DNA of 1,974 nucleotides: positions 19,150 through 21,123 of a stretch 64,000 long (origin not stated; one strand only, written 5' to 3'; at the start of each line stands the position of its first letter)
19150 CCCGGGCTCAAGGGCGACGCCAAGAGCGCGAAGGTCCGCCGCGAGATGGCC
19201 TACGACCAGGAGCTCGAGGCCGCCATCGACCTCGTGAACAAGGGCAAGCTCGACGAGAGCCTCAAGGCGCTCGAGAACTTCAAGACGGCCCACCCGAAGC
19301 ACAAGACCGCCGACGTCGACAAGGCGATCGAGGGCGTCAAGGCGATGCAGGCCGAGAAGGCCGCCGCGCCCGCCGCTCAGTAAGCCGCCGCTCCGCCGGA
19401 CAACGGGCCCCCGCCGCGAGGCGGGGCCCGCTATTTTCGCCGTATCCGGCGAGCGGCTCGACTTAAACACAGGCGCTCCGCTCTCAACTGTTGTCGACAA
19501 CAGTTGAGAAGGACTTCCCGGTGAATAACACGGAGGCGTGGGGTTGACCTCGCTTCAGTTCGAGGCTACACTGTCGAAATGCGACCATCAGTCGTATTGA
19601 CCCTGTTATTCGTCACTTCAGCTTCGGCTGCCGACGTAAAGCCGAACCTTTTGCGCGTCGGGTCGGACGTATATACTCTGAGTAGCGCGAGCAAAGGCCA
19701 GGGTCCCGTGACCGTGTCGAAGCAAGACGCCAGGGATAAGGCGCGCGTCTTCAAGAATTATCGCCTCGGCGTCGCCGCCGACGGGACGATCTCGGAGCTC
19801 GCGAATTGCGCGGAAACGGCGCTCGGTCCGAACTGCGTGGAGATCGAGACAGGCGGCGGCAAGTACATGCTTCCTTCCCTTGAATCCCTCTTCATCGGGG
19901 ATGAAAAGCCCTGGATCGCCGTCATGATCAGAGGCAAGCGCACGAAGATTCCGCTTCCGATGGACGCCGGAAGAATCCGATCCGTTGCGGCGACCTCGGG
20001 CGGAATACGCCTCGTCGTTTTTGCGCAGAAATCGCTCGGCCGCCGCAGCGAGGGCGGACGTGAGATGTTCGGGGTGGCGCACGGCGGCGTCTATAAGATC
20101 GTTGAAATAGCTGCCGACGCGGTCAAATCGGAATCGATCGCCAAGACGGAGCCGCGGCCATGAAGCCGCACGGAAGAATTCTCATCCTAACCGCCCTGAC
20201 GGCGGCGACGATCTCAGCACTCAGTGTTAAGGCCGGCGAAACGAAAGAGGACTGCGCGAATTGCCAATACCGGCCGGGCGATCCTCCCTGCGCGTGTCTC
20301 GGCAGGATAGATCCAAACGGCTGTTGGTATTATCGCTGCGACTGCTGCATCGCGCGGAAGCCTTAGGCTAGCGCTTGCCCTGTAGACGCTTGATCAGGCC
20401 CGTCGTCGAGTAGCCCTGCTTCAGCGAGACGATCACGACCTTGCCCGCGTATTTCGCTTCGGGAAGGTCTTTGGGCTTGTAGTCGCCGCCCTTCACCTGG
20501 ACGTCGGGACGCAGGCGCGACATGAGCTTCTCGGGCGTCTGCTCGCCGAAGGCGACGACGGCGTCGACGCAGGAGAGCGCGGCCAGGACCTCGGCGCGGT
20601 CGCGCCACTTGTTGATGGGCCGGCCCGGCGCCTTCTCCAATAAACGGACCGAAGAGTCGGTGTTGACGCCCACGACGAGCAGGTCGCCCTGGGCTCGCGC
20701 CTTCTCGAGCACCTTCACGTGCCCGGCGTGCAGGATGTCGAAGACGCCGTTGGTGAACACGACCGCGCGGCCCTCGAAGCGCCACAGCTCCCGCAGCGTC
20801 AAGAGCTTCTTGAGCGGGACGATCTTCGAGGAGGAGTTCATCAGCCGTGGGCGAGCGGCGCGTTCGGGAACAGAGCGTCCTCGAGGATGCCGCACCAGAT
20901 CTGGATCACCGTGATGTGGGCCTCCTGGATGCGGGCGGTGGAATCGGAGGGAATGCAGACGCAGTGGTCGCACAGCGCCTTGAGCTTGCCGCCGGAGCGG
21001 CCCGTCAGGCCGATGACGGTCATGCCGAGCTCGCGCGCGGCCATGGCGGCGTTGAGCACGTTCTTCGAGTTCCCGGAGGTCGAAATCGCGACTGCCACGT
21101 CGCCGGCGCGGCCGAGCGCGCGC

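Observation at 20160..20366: Secreted 8-cysteine micro-protein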

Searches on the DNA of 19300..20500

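Call 103: search_rna_families(source=window, start=19300, end=20500, threshold=evalue, max_evalue=1)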
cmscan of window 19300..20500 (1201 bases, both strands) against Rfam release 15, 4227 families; matches with E-value up to 1: 4.
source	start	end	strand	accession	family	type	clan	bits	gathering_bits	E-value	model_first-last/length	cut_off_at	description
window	19373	19470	-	RF03343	mir-3347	Gene; miRNA;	-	21.4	124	0.11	1-106/106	no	mir-3347 microRNA precursor family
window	19482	19509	+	RF03872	MIR6426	Gene; miRNA;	-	19.3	96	0.95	29-56/84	no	MIR6426 microRNA precursor family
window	19482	19509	-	RF03872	MIR6426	Gene; miRNA;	-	19.3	96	0.95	29-56/84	no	MIR6426 microRNA precursor family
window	19376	19439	+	RF02353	BjrC68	Gene; sRNA;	-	17.6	39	0.12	1-82/82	no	Bradyrhizobiaceae sRNA BjrC68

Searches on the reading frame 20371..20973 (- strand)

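Call 3: search_protein_families(library=pfam, proteins=[window:20371-20973:-], max_evalue=0.1)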
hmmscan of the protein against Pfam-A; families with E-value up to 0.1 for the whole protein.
window:20371-20973:- (201 aa): 3 families
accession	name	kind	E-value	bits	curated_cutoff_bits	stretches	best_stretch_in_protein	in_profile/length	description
PF01467.32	CTP_transf_like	-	4.3e-16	59.8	21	1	73-166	1-91/133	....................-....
PF06574.18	FAD_syn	-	0.0003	21.1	27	1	70-140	7-81/158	FAD synthetase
PF02569.21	Pantoate_ligase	-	0.03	13.9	20.7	1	64-103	16-54/268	Pantoate-beta-alanine ligase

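Call 4: search_protein_families(library=ncbifam, proteins=[window:20371-20973:-], max_evalue=0.1)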
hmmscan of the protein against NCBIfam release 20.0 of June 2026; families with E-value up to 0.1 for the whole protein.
window:20371-20973:- (201 aa): 15 families
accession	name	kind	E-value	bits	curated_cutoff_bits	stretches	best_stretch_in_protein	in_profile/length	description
TIGR02199.1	rfaE_dom_II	equivalog_domain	1.4e-51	174.1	181.5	1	62-198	4-143/144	D-glycero-beta-D-manno-heptose 1-phosphate adenylyltransferase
NF008454.0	PRK11316.1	equivalog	2.3e-46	158.4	521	1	47-199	318-473/475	bifunctional D-glycero-beta-D-manno-heptose-7-phosphate kinase/D-glycero-beta-D-manno-heptose 1-phosphate adenylyltransferase HldE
TIGR00125.1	cyt_tran_rel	domain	1.2e-13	51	27.7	1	71-137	1-63/65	adenylyltransferase/cytidyltransferase family protein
TIGR01518.1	g3p_cytidyltrns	equivalog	1.2e-12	48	165.4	1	72-194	1-122/125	glycerol-3-phosphate cytidylyltransferase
NF001985.0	PRK00777.1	subfamily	5.5e-08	33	104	1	74-132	9-64/157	pantetheine-phosphate adenylyltransferase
NF002250.0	PRK01170.1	subfamily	0.00019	21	489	1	72-110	3-41/322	bifunctional pantetheine-phosphate adenylyltransferase/NTP phosphatase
NF004163.0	PRK05627.1-6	equivalog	0.0021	17.2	315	1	60-140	7-91/313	bifunctional riboflavin kinase/FAD synthetase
NF004162.0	PRK05627.1-5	equivalog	0.0022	17.5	241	1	74-142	18-86/304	bifunctional riboflavin kinase/FAD synthetase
NF041124.1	CoaD_Thcocales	equivalog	0.0023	17.8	290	1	72-110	7-45/156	phosphopantetheine adenylyltransferase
TIGR01510.1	coaD_prev_kdtB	equivalog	0.0033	17.4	103.3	1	75-109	5-39/155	pantetheine-phosphate adenylyltransferase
NF005518.0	PRK07143.1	equivalog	0.013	15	232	1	70-106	16-54/281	hypothetical protein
NF005988.0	PRK08099.1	equivalog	0.025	13.7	201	1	46-107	43-102/411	multifunctional transcriptional regulator/nicotinamide-nucleotide adenylyltransferase/ribosylnicotinamide kinase NadR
NF004160.0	PRK05627.1-3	equivalog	0.035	12.8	295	1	70-96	16-42/325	bifunctional riboflavin kinase/FAD synthetase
TIGR00018.1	panC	equivalog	0.049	12.6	212.75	1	57-103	10-55/283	pantoate--beta-alanine ligase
NF045965.1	RibF_rel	equivalog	0.055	12.9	200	1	72-98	15-48/279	FAD synthase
